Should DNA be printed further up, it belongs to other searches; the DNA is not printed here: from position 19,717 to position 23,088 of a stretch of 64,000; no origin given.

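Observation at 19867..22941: In-frame fusion of a double ABC permease with its periplasmic solute-binding protein, retaining a signal-peptide-like junction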

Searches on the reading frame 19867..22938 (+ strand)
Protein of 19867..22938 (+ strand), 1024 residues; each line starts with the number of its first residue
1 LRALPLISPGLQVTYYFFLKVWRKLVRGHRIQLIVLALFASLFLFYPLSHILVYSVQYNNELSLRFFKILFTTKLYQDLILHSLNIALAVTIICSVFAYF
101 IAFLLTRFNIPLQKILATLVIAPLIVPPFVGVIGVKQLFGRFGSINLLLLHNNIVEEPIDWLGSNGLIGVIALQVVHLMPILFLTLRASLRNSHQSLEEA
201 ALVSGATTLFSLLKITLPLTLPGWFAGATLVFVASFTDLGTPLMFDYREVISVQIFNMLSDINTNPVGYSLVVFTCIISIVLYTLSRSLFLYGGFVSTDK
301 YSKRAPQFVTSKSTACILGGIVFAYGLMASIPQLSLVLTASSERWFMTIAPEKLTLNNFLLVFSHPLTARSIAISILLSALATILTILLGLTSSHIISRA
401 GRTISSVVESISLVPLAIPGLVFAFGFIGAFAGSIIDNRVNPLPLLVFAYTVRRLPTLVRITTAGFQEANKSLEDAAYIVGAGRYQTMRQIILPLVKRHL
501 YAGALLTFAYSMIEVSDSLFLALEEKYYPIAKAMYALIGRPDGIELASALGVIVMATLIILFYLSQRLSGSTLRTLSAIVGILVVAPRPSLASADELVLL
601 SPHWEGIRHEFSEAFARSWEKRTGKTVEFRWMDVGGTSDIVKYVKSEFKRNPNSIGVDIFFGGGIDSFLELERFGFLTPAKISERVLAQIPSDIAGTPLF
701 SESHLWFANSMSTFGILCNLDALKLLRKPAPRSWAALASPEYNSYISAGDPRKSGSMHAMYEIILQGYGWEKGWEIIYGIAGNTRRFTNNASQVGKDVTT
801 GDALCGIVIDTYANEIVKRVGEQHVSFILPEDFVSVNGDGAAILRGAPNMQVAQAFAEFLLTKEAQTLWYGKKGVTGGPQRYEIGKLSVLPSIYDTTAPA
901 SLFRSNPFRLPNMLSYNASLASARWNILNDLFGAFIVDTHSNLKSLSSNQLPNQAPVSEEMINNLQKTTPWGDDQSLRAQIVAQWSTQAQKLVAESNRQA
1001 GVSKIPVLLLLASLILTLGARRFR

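Call 4: search_protein_families(library=pfam, proteins=[window:19867-22938:+], max_evalue=0.01)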
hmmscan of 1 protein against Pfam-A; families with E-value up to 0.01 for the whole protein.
window:19867-22938:+ (1024 aa): 5 families
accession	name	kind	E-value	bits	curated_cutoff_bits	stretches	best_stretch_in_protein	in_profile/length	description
PF00528.27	BPD_transp_1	-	2.7e-23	83.1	26.4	2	387-570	2-179/184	Binding-protein-dependent transport system inner membrane component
PF13343.11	SBP_bac_6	-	1.4e-19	71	24.6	1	658-869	5-211/245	Bacterial extracellular solute-binding protein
PF13531.11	SBP_bac_11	-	2.6e-09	37.7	25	1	730-869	92-221/227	Bacterial extracellular solute-binding protein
PF13416.11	SBP_bac_8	-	1.4e-08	35.4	27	1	711-875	91-258/279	Bacterial extracellular solute-binding protein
PF01547.30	SBP_bac_1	-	4e-06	27.5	26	1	711-866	110-306/307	Bacterial extracellular solute-binding protein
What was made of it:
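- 21649..22557 (+): Solute-binding domain core (FbpA/AfuA/P5PA fold). Strand 1 (DELVLL) starts at +1 of the predicted cleavage site. Family motifs: SPHWEG, FGGG (21841-21864), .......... (22111-22140), DTY (22288-22308). Pfam SBP_bac_6/11/8/1 (call 4).
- On Type I ABC importer, FbpB/AfuB-type permease: Pfam PF00528 with 2 stretches (call 4).
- Checked: Pfam finds two BPD_transp_1 stretches (up to about aa 570) followed by SBP_bac_6/11/8/1 (aa 658-875) (call 4).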

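Call 5: search_protein_families(library=ncbifam, proteins=[window:19867-22938:+], max_evalue=0.01)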
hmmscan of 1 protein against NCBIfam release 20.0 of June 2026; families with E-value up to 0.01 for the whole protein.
window:19867-22938:+ (1024 aa): 31 families (the best 25 are shown)
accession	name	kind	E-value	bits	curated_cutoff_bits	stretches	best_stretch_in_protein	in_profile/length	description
TIGR01581.1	Mo_ABC_porter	hypoth_equivalog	8.1e-38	130.1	210.3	2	70-274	13-216/225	ABC transporter permease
TIGR02141.1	modB_ABC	equivalog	5.5e-31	107.8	182.6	2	83-283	3-202/208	molybdate ABC transporter permease subunit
TIGR03262.1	PhnU2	equivalog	1.8e-30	106.1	593.25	1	32-561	6-525/546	putative 2-aminoethylphosphonate ABC transporter permease subunit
NF006939.0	PRK09421.1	equivalog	5.5e-30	104.5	262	2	78-287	10-218/230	molybdate ABC transporter permease subunit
TIGR02139.1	permease_CysT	equivalog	3.7e-26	92.3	246.1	2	30-247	6-212/265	sulfate ABC transporter permease subunit CysT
NF007044.0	PRK09497.1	equivalog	3e-25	89.2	348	2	33-237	10-220/285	spermidine/putrescine ABC transporter permease PotB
NF011624.0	PRK15050.1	equivalog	1.3e-24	86.9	247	2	30-289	26-285/297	2-aminoethylphosphonate ABC transporter permease subunit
TIGR00969.1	3a0106s02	subfamily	1.4e-22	80.5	240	2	25-282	12-262/272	sulfate ABC transporter permease subunit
NF040839.1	tungstate_WtpB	equivalog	2.2e-22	79.9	340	2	364-564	38-243/251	tungstate ABC transporter permease WtpB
TIGR03226.1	PhnU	equivalog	1.6e-21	77.1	283.45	2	29-288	43-302/311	2-aminoethylphosphonate ABC transporter permease subunit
TIGR03261.1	phnS2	equivalog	3.1e-19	69.3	392.75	1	657-870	74-279/334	putative 2-aminoethylphosphonate ABC transporter substrate-binding protein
NF008208.0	PRK10971.1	equivalog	4.6e-19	69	415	2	22-263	6-241/277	sulfate/thiosulfate ABC transporter permease CysT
TIGR03255.1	PhnV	equivalog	5e-16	59.2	358.7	2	325-566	23-263/270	2-aminoethylphosphonate ABC transport system, membrane component PhnV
NF007963.0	PRK10683.1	equivalog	8.7e-16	58.2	489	1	57-246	76-263/317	putrescine ABC transporter permease PotH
TIGR02140.1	permease_CysW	equivalog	1.9e-13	50.5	329.1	2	356-514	33-200/261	sulfate ABC transporter permease subunit CysW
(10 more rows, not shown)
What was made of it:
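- On Type I ABC importer, FbpB/AfuB-type permease: The best NCBIfam hits are 130 bits against a cut-off of 210, and 106 against 593 (call 5).
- Closest known: FbpABC / AfuABC-type ABC importers. Different: All NCBIfam hits lie far below their cut-offs (call 5).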
